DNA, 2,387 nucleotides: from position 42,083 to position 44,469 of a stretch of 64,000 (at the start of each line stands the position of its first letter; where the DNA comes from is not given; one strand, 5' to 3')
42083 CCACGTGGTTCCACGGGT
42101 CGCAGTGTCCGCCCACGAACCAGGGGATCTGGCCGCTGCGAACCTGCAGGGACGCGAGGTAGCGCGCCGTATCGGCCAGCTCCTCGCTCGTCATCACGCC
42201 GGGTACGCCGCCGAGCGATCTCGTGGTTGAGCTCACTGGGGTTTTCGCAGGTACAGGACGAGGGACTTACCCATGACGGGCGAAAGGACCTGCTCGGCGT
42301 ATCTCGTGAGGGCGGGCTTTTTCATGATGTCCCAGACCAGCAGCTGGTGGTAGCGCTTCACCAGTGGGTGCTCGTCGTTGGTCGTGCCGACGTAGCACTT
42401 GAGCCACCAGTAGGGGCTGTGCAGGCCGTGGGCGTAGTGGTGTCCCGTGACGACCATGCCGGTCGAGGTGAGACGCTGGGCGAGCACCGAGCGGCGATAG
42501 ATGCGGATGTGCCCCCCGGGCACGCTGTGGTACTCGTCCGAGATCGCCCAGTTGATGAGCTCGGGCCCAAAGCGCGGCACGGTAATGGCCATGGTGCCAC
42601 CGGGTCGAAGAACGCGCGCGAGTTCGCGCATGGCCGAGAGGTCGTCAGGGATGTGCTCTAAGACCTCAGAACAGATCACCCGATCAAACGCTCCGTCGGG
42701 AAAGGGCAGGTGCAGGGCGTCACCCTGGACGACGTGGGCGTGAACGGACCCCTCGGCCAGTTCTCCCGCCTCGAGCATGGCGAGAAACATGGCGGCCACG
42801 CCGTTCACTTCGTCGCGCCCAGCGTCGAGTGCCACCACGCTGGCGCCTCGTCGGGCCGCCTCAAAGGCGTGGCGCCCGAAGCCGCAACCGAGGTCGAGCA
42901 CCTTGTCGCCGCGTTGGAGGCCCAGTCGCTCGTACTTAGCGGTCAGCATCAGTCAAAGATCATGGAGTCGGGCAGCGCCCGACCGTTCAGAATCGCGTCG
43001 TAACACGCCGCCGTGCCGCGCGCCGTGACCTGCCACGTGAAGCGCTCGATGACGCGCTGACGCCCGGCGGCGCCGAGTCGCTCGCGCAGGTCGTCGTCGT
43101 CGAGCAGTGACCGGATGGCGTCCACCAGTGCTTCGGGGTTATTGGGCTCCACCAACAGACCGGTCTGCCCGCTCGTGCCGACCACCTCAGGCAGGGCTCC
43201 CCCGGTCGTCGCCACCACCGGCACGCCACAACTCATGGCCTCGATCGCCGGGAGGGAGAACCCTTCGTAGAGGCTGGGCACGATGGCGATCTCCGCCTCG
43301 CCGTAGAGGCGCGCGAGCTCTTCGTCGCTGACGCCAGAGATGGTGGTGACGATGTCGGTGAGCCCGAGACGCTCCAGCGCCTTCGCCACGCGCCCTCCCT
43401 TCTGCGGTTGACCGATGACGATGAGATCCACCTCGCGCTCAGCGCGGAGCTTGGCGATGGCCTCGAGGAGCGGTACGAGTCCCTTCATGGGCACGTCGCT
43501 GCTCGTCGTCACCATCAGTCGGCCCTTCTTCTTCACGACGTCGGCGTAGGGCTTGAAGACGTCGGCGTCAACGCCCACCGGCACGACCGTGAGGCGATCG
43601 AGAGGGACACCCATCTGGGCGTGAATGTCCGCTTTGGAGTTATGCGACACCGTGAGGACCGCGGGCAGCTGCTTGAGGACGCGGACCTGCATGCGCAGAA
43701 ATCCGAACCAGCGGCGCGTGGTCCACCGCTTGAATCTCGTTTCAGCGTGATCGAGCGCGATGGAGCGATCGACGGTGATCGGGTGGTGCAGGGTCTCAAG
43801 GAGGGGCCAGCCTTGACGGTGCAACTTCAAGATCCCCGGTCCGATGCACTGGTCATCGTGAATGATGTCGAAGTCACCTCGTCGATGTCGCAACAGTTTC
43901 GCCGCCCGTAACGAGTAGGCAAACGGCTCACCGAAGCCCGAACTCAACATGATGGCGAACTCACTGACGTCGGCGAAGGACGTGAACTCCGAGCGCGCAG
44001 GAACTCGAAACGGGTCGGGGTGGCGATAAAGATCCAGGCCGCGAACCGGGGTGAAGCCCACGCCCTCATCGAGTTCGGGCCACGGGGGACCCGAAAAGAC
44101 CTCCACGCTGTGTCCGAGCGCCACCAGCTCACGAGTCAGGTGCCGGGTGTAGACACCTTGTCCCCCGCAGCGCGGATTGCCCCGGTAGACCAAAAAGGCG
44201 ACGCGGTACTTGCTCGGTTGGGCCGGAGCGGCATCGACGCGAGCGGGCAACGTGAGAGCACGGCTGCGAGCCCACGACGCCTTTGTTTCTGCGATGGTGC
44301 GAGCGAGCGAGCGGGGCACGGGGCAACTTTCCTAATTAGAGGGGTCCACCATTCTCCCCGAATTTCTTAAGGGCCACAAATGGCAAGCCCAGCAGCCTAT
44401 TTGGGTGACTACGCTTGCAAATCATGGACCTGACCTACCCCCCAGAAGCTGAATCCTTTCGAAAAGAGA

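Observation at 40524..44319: Complete MMP-like (3-O-methylmannose polysaccharide) gene quartet in a non-mycobacterial actinobacterium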

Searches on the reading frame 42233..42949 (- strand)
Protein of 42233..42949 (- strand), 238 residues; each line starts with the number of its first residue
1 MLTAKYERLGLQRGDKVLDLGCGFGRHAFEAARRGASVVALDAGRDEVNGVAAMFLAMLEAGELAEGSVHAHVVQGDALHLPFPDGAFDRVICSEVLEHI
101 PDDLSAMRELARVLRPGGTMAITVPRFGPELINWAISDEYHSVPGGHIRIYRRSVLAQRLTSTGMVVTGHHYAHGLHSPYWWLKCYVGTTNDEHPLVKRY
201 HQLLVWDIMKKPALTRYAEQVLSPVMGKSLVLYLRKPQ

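Call 3: search_protein_families(library=pfam, proteins=[window:42233-42949:-], max_evalue=0.01)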
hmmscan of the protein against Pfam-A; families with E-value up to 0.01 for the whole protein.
window:42233-42949:- (238 aa): 12 families
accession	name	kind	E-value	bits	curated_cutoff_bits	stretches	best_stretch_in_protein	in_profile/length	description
PF08241.18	Methyltransf_11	-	2.3e-22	79.9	21.2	1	18-122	1-95/95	Methyltransferase domain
PF13649.12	Methyltransf_25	-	1.2e-19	71.2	27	1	17-118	1-97/97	Methyltransferase domain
PF13489.12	Methyltransf_23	-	3.4e-19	69.6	27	1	5-167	12-161/164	Methyltransferase domain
PF13847.12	Methyltransf_31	-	3.8e-17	62.8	27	1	13-126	3-113/145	Methyltransferase domain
PF01209.24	Ubie_methyltran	-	1.8e-12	47.6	20.1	1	9-122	43-151/233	ubiE/COQ5 methyltransferase family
PF08242.18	Methyltransf_12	-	2.4e-11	44.7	30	1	18-119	1-97/98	Methyltransferase domain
PF02353.26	CMAS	-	5.2e-08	33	27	1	5-122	54-164/273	Mycolic acid cyclopropane synthetase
PF03141.22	Methyltransf_29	-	5.8e-05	22.3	23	1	16-124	120-219/506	Putative S-adenosyl-L-methionine-dependent methyltransferase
PF05148.21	Methyltransf_8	-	0.00033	21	27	0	67-122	102-156/219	Hypothetical methyltransferase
PF24675.1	NpmA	-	0.00036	20.3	60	1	8-53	18-65/214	16S rRNA (adenine(1408)-N(1))-methyltransferase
PF07021.18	MetW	-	0.0004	20.5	21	1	12-137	12-122/193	Methionine biosynthesis protein MetW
PF08003.17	Methyltransf_9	-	0.0024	17.3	23.8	1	13-122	115-217/315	Protein of unknown function (DUF1698)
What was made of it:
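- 42233..42949 (-): pmeT3-like gene: class I SAM-dependent methyltransferase, 238 aa, orthologue of the putative MMP 3-O-methyltransferase. Pfam Methyltransf_11 (call 3).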

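Call 4: search_protein_families(library=ncbifam, proteins=[window:42233-42949:-], max_evalue=0.01)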
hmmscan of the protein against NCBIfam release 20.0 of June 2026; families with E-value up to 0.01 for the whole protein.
window:42233-42949:- (238 aa): 48 families (the best 25 are shown)
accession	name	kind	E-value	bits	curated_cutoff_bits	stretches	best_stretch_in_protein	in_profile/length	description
NF001241.0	PRK00216.1-2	equivalog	6.7e-19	68.4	327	1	6-123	44-148/231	demethylmenaquinone methyltransferase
NF045667.1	MTase_DVU1556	equivalog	2.1e-15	56.7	155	1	6-123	15-120/213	DVU_1556 family methyltransferase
NF041537.1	ArsM_AhpD_UU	exception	3.8e-13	48.9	510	1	11-123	74-181/345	arsenite methyltransferase/AhpD domain selenoprotein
NF043040.1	corrin_prot_MT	hypoth_equivalog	4.5e-13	49.1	180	1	12-123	40-148/216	corrinoid protein-associated methyltransferase CpaM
TIGR01934.1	MenG_MenH_UbiE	subfamily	9.1e-13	48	158.35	1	7-122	33-141/223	ubiquinone/menaquinone biosynthesis methyltransferase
NF001243.0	PRK00216.1-4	equivalog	3.2e-12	46.3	235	1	8-134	42-162/237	demethylmenaquinone methyltransferase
TIGR04345.1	ovoA_Cterm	equivalog_domain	4.7e-12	45.9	170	2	12-45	40-73/242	putative 4-mercaptohistidine N1-methyltransferase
NF047649.1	MTase_UXPK_star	exception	9.5e-12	44.5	460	1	11-122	75-181/283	methyltransferase/UXPK-star double selenoprotein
NF041536.1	ArsM_DUF2284_UU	exception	1.5e-11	43.3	575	1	11-122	74-180/459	arsenite methyltransferase/DUF2284 domain selenoprotein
TIGR02752.1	MenG_heptapren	equivalog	2.4e-11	43.6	419.85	1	7-132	39-158/231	demethylmenaquinone methyltransferase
NF008823.0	PRK11873.1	subfamily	2.8e-11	43.4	263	1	11-122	75-181/272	arsenite methyltransferase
TIGR01983.1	UbiG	equivalog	5.4e-11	42.2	102.95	1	14-123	50-152/228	bifunctional 2-polyprenyl-6-hydroxyphenol methylase/3-demethylubiquinol 3-O-methyltransferase UbiG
NF041255.1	mycofact_MftM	equivalog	8e-11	41.8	200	1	11-115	137-234/289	mycofactocin oligosaccharide methyltransferase MftM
NF001240.0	PRK00216.1-1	equivalog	9.6e-11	41.2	378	1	9-122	59-168/251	bifunctional demethylmenaquinone methyltransferase/2-methoxy-6-polyprenyl-1,4-benzoquinol methylase UbiE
NF045825.1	FAmtase_mtf2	equivalog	1.5e-10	40.8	400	1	13-135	58-171/248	fatty-acid O-methyltransferase Mtf2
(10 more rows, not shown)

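Call 7: search_solved_structures(query=window:42233-42949:-, max_evalue=0.001)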
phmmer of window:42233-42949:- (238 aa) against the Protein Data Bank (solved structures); distinct sequences matched with E-value up to 0.001: 49.
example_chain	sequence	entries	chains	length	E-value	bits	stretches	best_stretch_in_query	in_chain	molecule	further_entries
3bus_A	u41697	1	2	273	9.6e-18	67.7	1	9-123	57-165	Methyltransferase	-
6uv6_A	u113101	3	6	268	1.2e-15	60.9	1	7-123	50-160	D-glucose O-methyltransferase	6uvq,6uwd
8zc8_A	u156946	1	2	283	5.2e-15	58.8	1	6-123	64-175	MitM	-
21zq_A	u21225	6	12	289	5.4e-15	58.7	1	6-123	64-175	MitM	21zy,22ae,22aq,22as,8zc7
4kdc_A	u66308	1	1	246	3.1e-14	56.2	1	7-146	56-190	3-demethylubiquinone-9 3-methyltransferase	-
5dpm_A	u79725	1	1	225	1.5e-13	54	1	7-122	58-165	Ubiquinone biosynthesis O-methyltransferase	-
4kdr_A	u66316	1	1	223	1.6e-13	53.9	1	7-122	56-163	3-demethylubiquinone-9 3-methyltransferase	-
5wp4_A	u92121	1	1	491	5.1e-10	42.4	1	6-123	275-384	Phosphoethanolamine N-methyltransferase 1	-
4pne_A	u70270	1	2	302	6.7e-10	42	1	7-123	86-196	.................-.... protein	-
5wp5_A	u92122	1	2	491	8.7e-10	41.7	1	8-123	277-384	Phosphomethylethanolamine N-methyltransferase 2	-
9bxh_A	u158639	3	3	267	1.5e-09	40.9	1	16-126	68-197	5-selenohistidine N-methyltransferase OvsM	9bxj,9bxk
6uak_A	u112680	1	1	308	2.3e-09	40.3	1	10-132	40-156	SAM dependent methyltransferase LahSB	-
1xxl_A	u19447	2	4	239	2.6e-09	40.1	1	15-130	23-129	YcgJ protein | ycgJ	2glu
5gm1_A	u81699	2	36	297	3e-09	39.9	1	7-123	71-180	O-methylransferase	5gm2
3mgg_A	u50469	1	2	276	1.2e-08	37.9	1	14-122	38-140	Methyltransferase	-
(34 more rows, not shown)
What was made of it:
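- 42233..42949 (-): The named PDB hits include a D-glucose O-methyltransferase (call 7).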

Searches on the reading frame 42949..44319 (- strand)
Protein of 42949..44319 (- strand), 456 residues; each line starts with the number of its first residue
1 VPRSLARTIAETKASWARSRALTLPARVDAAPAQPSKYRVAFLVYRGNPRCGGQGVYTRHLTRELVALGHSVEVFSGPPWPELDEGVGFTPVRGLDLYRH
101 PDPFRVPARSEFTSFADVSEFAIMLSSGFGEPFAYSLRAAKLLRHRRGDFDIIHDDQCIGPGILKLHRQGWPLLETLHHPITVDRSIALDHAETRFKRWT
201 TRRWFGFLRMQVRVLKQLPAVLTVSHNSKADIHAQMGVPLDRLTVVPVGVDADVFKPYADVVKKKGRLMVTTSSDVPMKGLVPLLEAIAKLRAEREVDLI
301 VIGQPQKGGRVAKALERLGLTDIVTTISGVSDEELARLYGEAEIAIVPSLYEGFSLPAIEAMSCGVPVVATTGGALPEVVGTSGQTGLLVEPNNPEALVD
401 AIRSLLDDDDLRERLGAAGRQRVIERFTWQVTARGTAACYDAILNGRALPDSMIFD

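Call 3: search_protein_families(library=pfam, proteins=[window:42949-44319:-], max_evalue=0.01)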
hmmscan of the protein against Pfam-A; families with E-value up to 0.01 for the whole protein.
window:42949-44319:- (456 aa): 6 families
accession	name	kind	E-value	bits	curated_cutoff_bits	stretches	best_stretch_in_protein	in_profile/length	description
PF00534.26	Glycos_transf_1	-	2.2e-36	125.4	26.4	1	263-422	12-172/172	Glycosyl transferases group 1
PF13692.12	Glyco_trans_1_4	-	5.1e-31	108.3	27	1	276-408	12-142/142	Glycosyl transferases group 1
PF13439.12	Glyco_transf_4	-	3e-22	79.9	28.5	1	52-253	2-169/170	Glycosyltransferase Family 4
PF13579.12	Glyco_trans_4_4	-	1.6e-16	61.5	29.7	1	52-249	1-158/158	Glycosyl transferase 4-like domain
PF20706.3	GT4-conflict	-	2.4e-15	56.9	26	1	249-434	180-383/385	Family 4 Glycosyltransferase in conflict systems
PF13524.12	Glyco_trans_1_2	-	5.4e-11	43.1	25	1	296-433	14-139/144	Glycosyl transferase-like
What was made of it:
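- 42949..44319 (-): manT-like gene: GT4 (GT-B fold) alpha-(1->4)-mannosyltransferase orthologue, 456 aa. It has about 37 extra N-terminal residues compared with mycobacterial ManT. Pfam Glycos_transf_1 and Glyco_transf_4 (call 3).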

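Call 4: search_protein_families(library=ncbifam, proteins=[window:42949-44319:-], max_evalue=0.01)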
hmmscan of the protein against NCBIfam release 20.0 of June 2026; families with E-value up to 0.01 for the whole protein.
window:42949-44319:- (456 aa): 43 families (the best 25 are shown)
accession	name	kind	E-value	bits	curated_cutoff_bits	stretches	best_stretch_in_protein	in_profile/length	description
NF041876.1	EPS_EpsE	equivalog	2.2e-36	125.9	400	1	224-433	168-386/389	exopolysaccharide biosynthesis GT4 family glycosyltransferase EpsE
TIGR03449.1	mycothiol_MshA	equivalog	4.7e-33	114.7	462.5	1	142-443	95-403/406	D-inositol-3-phosphate glycosyltransferase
TIGR03088.1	stp2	hypoth_equivalog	1.8e-29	102.9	409.05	1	203-444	124-374/374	TIGR03088 family PEP-CTERM/XrtA system glycosyltransferase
TIGR02149.1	glgA_Coryne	subfamily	9.9e-29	100.6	302.4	1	216-443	143-390/391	glycogen synthase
TIGR04047.1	MSMEG_0565_glyc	hypoth_equivalog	2.3e-26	92.8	259.85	1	147-441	84-372/373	MSMEG_0565 family glycosyltransferase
TIGR03999.1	thiol_BshA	equivalog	7e-24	84.4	273.7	1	220-444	147-374/375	N-acetyl-alpha-D-glucosaminyl L-malate synthase BshA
NF053787.1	GlcN_PG_synth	equivalog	2.6e-22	79.1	480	1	213-444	139-360/361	N-acetylglucosaminyl phosphatidylglycerol synthase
TIGR04063.1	stp3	hypoth_equivalog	4.9e-19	68.5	442.05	1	208-444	148-396/397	TIGR04063 family PEP-CTERM/XrtA system glycosyltransferase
NF038229.1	Glyco4_Geo_Pelo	equivalog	1.1e-17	64.1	400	1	213-444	105-337/338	GPMC system family 4 glycosyltransferase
NF012028.0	PRK15484.1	subfamily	6.8e-17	61.6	618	1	265-433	192-368/380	lipopolysaccharide N-acetylglucosaminyltransferase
NF038295.1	EPS_HpsP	equivalog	3.8e-16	59.1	550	1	188-443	127-387/388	hormogonium polysaccharide biosynthesis glycosyltransferase HpsP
NF038298.1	EPS_HpsO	equivalog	6.3e-16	58.1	575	1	230-443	158-387/388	hormogonium polysaccharide biosynthesis glycosyltransferase HpsO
TIGR04005.1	wcaL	equivalog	1.4e-14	53.8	537.6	1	230-440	186-403/406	colanic acid biosynthesis glycosyltransferase WcaL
NF047684.1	TeichurnBiosyTuaC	equivalog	1.4e-14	53.8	550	1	215-444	162-390/391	teichuronic acid biosynthesis protein TuaC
NF041010.1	glycosy_Agl16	equivalog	1.1e-13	50.8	575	1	210-442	126-350/352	glycosylation protein Agl16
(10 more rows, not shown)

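Call 8: search_solved_structures(query=window:42949-44319:-, max_evalue=0.00001)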
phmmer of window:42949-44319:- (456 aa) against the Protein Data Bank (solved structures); distinct sequences matched with E-value up to 0.00001: 70 (the best 60 are shown).
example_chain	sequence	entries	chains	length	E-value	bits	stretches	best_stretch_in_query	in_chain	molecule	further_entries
7qsg_A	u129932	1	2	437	1.7e-123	415.8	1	38-443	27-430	D-inositol 3-phosphate glycosyltransferase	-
6kih_A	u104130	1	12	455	1.3e-25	93.2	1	214-441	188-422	Tll1590 protein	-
3c4q_A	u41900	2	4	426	2.4e-23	85.7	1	143-445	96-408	Predicted glycosyltransferases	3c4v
3c48_A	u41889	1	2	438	2.4e-23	85.7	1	143-445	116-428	Predicted glycosyltransferases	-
6tvp_A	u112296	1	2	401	1.8e-17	66.3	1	219-440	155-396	Alpha-maltose-1-phosphate synthase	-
2jjm_A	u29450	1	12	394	4.7e-17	65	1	264-442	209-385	GLYCOSYL TRANSFERASE, GROUP 1 FAMILY PROTEIN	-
3mbo_A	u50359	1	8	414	5.4e-17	64.8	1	264-442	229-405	Glycosyltransferase, group 1 family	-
2r60_A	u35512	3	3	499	1.8e-15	59.7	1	332-439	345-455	Glycosyl transferase, group 1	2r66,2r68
5i45_A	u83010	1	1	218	7.9e-15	57.6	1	312-444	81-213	Glycosyl transferases group 1 family protein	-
3okc_A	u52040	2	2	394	4.6e-14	55.1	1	270-433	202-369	GDP-mannose-dependent alpha-(1-6)-phosphatidylinositol monomannoside mannosyltransferase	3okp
3oka_A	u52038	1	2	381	4.6e-14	55.1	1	270-433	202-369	GDP-mannose-dependent alpha-(1-6)-phosphatidylinositol monomannoside mannosyltransferase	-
4n9w_A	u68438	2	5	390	2.3e-13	52.8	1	243-443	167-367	GDP-mannose-dependent alpha-(1-2)-phosphatidylinositol mannosyltransferase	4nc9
2gej_A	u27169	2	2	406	2.9e-13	52.5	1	243-443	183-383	PHOSPHATIDYLINOSITOL MANNOSYLTRANSFERASE (PimA)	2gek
2bis_A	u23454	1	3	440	2e-12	49.7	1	276-440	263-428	GLGA GLYCOGEN SYNTHASE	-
3fro_A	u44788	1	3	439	2e-12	49.7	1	276-440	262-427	GlgA glycogen synthase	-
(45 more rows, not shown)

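Call 19: search_solved_structures(query=window:42949-44319:-, max_evalue=1e-50, show_alignments=1)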
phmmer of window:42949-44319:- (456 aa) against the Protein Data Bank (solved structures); distinct sequences matched with E-value up to 1e-50: 1.
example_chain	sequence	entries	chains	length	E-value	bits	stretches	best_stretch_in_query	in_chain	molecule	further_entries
7qsg_A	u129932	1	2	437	1.7e-123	415.8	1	38-443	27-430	D-inositol 3-phosphate glycosyltransferase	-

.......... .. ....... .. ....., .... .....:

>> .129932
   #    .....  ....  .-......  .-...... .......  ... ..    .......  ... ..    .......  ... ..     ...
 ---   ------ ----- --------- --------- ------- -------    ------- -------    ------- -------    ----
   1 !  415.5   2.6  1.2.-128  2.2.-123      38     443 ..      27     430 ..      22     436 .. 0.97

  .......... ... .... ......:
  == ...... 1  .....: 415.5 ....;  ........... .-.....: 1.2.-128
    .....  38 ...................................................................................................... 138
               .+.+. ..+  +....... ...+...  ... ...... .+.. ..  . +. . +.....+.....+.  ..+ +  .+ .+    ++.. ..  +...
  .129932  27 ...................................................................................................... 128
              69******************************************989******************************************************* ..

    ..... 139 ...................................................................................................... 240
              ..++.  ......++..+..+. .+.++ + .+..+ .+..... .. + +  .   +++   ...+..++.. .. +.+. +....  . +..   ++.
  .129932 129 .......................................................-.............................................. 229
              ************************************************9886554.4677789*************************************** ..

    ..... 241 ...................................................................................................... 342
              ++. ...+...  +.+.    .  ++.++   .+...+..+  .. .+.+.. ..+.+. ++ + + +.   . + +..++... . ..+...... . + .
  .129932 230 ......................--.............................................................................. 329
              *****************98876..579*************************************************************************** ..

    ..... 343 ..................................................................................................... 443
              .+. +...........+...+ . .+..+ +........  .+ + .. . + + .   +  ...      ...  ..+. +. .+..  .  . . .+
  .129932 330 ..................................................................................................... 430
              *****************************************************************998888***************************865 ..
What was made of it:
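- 42949..44319 (-): 7qsg (M. hassiacum ManT) E=1.7e-123; the next PDB hit is 1e-25 (calls 8, 19).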
